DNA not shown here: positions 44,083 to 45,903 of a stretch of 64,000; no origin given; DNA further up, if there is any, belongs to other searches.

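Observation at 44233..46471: VanZ-like membrane protein translationally coupled to an OLD-type ATPase/TOPRIM protein with eroded ATPase motifs: candidate undescribed phage-defence module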

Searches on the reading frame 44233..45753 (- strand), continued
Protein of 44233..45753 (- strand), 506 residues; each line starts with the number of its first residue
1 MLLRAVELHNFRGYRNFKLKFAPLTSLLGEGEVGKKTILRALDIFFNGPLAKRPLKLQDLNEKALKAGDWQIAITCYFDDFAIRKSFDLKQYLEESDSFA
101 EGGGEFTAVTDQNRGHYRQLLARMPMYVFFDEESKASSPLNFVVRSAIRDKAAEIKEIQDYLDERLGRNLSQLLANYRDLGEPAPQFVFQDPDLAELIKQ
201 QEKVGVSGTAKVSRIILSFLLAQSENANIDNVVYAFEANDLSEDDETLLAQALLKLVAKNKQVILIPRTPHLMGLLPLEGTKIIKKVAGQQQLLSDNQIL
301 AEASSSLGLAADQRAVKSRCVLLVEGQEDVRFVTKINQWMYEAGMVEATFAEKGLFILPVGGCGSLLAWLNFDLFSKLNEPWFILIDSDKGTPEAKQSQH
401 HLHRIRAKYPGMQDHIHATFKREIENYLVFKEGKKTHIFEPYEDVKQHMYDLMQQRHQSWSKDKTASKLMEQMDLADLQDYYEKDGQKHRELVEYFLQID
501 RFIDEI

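Call 9: find_encoding_contigs(protein=P0004, flank=6000, max_places=3)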
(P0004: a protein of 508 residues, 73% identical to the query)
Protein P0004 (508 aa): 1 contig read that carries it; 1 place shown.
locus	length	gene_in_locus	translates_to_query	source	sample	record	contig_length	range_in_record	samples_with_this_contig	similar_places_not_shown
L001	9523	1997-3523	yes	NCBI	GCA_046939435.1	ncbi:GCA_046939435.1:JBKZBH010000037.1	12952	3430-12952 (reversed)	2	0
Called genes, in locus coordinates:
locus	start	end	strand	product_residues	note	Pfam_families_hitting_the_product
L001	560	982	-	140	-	PF04138:GtrA_DPMS_TM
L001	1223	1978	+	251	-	PF04892:VanZ-LLP1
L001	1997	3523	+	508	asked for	PF11398:DUF2813 (weak), PF13175:AAA_15, PF20469:OLD-like_TOPRIM (weak)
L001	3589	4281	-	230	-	PF03009:GDPD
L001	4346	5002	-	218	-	PF00300:His_Phos_1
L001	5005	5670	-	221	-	PF00413:Peptidase_M10, PF07998:Peptidase_M54 (faint)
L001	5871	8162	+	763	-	PF00580:UvrD-helicase, PF13245:AAA_19 (faint), PF13538:UvrD_C_2 (weak)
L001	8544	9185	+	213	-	PF00528:BPD_transp_1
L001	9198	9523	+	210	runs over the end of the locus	PF00005:ABC_tran, PF02463:SMC_N (weak), PF13304:AAA_21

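Call 10: find_encoding_contigs(protein=P0007, flank=6000, max_places=3)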
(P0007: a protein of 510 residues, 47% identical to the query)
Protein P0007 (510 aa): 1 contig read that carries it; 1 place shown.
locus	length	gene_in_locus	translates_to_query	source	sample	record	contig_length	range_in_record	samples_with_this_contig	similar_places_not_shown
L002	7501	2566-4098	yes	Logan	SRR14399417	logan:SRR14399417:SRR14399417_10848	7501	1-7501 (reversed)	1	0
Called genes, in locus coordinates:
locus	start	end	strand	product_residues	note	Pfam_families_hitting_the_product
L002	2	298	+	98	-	?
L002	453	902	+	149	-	PF13443:HTH_26 (weak)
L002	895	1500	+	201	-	PF02661:Fic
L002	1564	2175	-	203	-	PF09335:VTT_dom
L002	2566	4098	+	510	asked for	PF11398:DUF2813, PF13175:AAA_15, PF20469:OLD-like_TOPRIM (weak)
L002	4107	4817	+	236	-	PF01987:AIM24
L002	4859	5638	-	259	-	PF03009:GDPD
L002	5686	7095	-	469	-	PF13520:AA_permease_2, PF00324:AA_permease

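Call 12: find_encoding_contigs(protein=P0006, flank=6000, max_places=3)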
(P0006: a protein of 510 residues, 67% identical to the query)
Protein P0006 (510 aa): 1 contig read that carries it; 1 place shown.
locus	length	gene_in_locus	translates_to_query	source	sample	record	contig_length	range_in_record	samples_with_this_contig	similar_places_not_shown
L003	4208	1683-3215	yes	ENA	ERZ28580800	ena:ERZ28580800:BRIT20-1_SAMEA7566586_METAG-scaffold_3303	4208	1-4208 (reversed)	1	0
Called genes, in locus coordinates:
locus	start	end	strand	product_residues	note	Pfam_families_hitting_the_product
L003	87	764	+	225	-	PF00923:TAL_FSA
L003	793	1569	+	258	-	PF19567:CpsB_CapC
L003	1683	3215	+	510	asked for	PF11398:DUF2813 (weak), PF13175:AAA_15, PF20469:OLD-like_TOPRIM (weak)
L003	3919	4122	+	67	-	-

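Call 13: find_encoding_contigs(protein=P0002, flank=6000, max_places=3)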
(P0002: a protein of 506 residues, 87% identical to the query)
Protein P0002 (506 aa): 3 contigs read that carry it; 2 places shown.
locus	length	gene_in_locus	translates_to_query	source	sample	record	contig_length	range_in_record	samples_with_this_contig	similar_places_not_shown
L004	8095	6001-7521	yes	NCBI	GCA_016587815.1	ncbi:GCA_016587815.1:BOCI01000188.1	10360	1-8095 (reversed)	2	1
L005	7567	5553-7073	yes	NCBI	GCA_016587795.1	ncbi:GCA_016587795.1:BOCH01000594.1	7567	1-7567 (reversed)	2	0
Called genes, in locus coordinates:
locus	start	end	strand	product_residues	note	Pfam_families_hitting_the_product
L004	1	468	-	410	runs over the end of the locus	-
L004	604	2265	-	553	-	-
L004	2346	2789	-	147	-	PF04892:VanZ-LLP1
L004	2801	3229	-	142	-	PF04138:GtrA_DPMS_TM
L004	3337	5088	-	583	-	-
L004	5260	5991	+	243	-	PF04892:VanZ-LLP1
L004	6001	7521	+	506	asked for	PF11398:DUF2813 (weak), PF13175:AAA_15, PF20469:OLD-like_TOPRIM (weak)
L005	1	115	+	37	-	PF13333:rve_2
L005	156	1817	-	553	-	-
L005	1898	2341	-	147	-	PF04892:VanZ-LLP1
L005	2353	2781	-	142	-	PF04138:GtrA_DPMS_TM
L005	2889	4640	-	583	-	-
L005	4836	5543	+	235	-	PF04892:VanZ-LLP1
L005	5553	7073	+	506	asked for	PF11398:DUF2813 (weak), PF13175:AAA_15, PF20469:OLD-like_TOPRIM (weak)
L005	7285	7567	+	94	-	?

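Call 16: find_related_loci(query=A2, collection=genome_contigs, flank=8000)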
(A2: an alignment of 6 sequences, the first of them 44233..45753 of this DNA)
Query A2 (506 aa) in genome_contigs; peptide patterns used: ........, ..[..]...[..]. (x = any residue, [..] = any of these).
172 stretches matched a pattern; 10 encode a relative of the query (tblastn E <= 1e-3); 10 distinct loci.
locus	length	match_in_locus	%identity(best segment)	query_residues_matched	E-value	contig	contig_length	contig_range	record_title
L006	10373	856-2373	93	1-506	0e+0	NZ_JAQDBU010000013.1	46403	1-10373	Lactobacillus delbrueckii strain AF61-16pH5TA AF61-16pH5TA.Scaf13, whole genome shotgun sequence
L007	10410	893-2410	92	1-506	0e+0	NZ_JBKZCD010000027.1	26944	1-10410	Lactobacillus delbrueckii subsp. bulgaricus strain M675A M675A_contig_27, whole genome shotgun sequence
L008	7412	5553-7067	87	1-505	0e+0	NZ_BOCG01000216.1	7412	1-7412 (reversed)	Lactobacillus nasalidis strain YZ01 sequence216, whole genome shotgun sequence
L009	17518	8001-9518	73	1-506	0e+0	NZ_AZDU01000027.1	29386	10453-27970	Lactobacillus equicursoris DSM 19284 = JCM 14600 = CIP 110162 strain DSM 19284 Scaffold27, whole genome shotgun sequence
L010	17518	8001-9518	73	1-506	0e+0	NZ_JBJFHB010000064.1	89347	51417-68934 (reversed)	MAG: Lactobacillus sp. isolate PUUB64_bin.008 NODE_51_length_89347_cov_37.725776, whole genome shotgun sequence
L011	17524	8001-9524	67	1-506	0e+0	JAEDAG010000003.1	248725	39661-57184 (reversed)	Faecalicatena absiana strain YH-C36a contig3, whole genome shotgun sequence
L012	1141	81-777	93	269-500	5e-147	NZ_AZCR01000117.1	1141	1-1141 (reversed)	Lactobacillus delbrueckii subsp. delbrueckii DSM 20074 = JCM 1012 strain DSM 20074 Scaffold117, whole genome shotgun seq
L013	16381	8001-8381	91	310-506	6e-50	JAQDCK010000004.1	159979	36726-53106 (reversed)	Lactobacillaceae bacterium AF64-9pH9TA AF64-9pH9TA.Scaf4, whole genome shotgun sequence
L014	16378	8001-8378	32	1-127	1e-8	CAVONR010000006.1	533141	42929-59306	MAG: uncultured Alphaproteobacteria bacterium isolate MFD09848.bin.3.263 genome assembly, contig: contig_2561, whole gen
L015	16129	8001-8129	47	6-47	3e-5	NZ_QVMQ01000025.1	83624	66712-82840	Dysgonomonas sp. 511 scaffold25_size83624, whole genome shotgun sequence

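Call 35: search_protein_representatives(alignment_id=A2)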
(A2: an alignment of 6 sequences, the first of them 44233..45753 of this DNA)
Query: 6 sequences, 506 profile positions. Proteins with E-value up to 0.001 (for the whole library): 2081; up to 1e-10: 446; up to 1e-30: 55. The best 150 are listed.
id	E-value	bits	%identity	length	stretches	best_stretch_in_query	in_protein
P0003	5.1e-277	936.0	-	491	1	28-505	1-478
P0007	1.7e-255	865.0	-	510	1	1-505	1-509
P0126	3.4e-103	362.6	-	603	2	86-497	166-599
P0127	1.7e-62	228.3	-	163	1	77-220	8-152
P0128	1.1e-55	205.8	-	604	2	90-496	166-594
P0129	1.9e-54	201.8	-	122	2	1-71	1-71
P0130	9.7e-53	196.1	-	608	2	109-448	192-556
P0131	4.8e-51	190.5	-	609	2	54-497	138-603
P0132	1.1e-50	189.3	-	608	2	84-454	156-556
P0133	1.2e-49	185.9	-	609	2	111-451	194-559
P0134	5.8e-47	177.1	-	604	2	85-499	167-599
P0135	2.2e-45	171.8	-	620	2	88-428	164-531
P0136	3.5e-45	171.2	-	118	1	1-94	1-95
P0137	1.5e-43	165.8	-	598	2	110-499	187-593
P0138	2.1e-40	155.4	-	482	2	107-379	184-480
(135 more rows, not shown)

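Call 37: list_cluster_members(proteins=[P0126, P0007, P0006, P0001, P0121])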
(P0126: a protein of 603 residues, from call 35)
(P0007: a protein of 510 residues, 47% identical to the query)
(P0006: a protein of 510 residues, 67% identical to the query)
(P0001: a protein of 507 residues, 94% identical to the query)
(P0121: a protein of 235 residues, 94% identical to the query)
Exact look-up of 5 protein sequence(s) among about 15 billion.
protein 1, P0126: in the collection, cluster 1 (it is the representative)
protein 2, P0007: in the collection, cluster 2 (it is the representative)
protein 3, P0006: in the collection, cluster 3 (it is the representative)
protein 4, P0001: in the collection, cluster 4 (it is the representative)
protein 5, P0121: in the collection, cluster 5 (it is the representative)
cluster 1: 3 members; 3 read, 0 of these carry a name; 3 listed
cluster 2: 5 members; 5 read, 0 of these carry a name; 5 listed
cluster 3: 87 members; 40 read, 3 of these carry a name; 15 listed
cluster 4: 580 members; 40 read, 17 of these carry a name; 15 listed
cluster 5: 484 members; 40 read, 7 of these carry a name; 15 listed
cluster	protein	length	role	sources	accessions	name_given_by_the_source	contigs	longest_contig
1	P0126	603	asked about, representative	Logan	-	-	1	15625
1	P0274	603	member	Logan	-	-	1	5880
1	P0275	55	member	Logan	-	-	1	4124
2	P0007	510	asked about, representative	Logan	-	-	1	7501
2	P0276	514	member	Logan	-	-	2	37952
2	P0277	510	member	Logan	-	-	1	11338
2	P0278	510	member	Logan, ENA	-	-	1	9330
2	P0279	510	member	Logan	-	-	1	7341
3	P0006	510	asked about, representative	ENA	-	-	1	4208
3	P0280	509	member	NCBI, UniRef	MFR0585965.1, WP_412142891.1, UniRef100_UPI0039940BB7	ATP-dependent nuclease [Lactobacillus porci] | ATP-dependent nuclease n=1 Tax=Lactobacillus porci TaxID=2012477 RepID=UPI0039940BB7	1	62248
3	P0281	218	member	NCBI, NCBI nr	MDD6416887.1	MAG: AAA family ATPase, partial [Lactobacillus porci] | AAA family ATPase [Lactobacillus porci]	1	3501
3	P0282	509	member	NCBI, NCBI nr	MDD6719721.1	MAG: AAA family ATPase [Lactobacillus porci] | AAA family ATPase [Lactobacillus porci]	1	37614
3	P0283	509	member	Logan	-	-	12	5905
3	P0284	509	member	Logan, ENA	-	-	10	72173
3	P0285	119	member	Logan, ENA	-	-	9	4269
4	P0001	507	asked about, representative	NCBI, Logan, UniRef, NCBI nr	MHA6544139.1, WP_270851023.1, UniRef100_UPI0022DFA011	ATP-dependent nuclease [Lactobacillus delbrueckii] | ATP-dependent nuclease n=1 Tax=Lactobacillus delbrueckii TaxID=1584 RepID=UPI0022DFA011 | AAA family ATPase [Lactobacillus delbrueckii]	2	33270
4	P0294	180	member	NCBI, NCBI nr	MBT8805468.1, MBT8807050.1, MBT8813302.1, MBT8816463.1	hypothetical protein BTH95_06640 [Lactobacillus delbrueckii subsp. bulgaricus] | hypothetical protein [Lactobacillus delbrueckii subsp. bulgaricus]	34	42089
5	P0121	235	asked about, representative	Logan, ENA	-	-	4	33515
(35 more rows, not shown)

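Call 38: predict_structure(alignment_id=A3)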
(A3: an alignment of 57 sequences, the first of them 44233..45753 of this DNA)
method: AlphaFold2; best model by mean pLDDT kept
length: 506 residues; sequences in the alignment: 57
mean_pLDDT: 82.9   pTM: 0.66
mean pLDDT of the five models: 82.9, 82.7, 80.0, 78.6, 77.5
residues with pLDDT >= 90: 186; 70-90: 238; 50-70: 73; < 50: 9
segments of 3 or more residues with pLDDT < 50: 308-316
pLDDT, mean of each block of 10 residues (from residue 1): 94 90 87 84 92 89 88 96 95 93 92 92 92 84 84 82 76 73 61 68 58 85 80 90 83 86 87 72 72 58 48 47 84 93 94 80 64 67 90 83 86 90 94 90 92 90 88 93 90 95 89
secondary structure, 60 per line:
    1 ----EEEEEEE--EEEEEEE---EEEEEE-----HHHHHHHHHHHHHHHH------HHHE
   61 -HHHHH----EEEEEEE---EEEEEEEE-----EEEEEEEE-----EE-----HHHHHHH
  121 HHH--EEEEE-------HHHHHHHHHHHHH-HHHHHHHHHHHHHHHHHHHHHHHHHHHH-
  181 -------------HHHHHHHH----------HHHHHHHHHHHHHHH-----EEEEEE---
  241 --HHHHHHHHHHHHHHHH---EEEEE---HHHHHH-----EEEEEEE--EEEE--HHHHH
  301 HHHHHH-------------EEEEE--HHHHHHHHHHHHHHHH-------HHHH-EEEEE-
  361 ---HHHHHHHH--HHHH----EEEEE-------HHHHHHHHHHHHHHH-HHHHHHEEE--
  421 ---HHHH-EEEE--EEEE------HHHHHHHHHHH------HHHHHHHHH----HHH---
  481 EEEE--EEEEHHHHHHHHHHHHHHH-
elements in order: E5-11 E14-20 E24-29 H35-50 H62-66 E71-77 E81-88 E94-101 H114-123 E126-130 H138-150 H152-179 H194-201 H212-226 E232-237 H243-258 E262-266 H270-275 E281-287 E290-293 H296-306 E320-324 H327-342 H350-353 E355-359 H364-371 H374-377 E382-386 H394-408 H410-415 E416-418 H424-427 E429-432 E435-438 H445-455 H462-470 E481-484 E487-490 H491-505
